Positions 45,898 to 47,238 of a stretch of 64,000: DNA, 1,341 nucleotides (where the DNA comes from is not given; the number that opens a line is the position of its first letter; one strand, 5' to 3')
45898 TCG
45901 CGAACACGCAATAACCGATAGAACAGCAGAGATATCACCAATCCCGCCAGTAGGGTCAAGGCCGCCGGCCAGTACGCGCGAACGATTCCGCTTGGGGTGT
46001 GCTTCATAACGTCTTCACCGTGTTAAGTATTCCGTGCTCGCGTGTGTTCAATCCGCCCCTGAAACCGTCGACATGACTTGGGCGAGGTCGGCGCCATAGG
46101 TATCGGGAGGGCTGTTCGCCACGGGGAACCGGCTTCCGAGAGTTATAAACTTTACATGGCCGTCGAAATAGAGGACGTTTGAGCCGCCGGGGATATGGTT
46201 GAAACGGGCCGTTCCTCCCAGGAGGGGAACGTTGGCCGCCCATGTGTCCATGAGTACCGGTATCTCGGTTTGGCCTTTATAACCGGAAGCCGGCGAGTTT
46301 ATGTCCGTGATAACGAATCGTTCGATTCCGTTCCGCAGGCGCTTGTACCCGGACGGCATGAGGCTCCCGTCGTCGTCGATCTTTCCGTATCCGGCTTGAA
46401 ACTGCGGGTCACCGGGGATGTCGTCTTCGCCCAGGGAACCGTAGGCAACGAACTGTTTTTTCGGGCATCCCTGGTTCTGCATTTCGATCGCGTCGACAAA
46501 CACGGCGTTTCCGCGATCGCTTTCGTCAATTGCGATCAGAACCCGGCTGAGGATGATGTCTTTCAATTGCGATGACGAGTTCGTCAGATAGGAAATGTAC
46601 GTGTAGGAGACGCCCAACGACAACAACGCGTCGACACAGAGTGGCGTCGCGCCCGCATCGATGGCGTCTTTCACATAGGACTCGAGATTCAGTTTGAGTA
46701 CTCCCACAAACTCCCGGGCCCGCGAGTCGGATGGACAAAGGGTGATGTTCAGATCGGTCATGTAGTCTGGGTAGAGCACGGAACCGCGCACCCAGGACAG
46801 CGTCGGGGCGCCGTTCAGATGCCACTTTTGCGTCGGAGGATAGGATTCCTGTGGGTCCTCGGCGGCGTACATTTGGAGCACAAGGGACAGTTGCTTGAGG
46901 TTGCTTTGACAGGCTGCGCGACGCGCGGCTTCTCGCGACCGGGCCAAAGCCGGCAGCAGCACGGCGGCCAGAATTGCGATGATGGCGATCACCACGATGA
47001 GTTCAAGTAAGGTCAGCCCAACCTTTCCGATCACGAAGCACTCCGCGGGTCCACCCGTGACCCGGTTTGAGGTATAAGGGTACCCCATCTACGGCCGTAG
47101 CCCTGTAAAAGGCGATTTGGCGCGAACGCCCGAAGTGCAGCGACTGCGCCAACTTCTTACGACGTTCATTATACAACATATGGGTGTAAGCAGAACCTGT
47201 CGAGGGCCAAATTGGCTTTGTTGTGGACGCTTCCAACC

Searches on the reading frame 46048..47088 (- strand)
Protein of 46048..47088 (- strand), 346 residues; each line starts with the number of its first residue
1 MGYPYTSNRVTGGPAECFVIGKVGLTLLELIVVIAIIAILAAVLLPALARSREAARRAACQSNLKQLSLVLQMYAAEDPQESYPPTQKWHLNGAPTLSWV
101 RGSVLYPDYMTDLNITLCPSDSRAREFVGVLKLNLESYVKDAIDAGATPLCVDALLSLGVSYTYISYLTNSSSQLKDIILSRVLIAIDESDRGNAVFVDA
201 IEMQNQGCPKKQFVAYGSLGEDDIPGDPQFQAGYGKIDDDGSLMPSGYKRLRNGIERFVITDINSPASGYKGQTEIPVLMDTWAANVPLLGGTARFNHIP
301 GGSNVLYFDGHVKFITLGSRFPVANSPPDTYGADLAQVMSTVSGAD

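Call 75: search_protein_families(library=pfam, proteins=[window:46048-47088:-], max_evalue=0.001)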
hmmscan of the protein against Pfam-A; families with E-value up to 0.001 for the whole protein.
window:46048-47088:- (346 aa): 1 family
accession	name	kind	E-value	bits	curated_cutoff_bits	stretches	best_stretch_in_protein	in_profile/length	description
PF07596.16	SBP_bac_10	-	3.3e-10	40.9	23.3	1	52-100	4-53/268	Protein of unknown function (DUF1559)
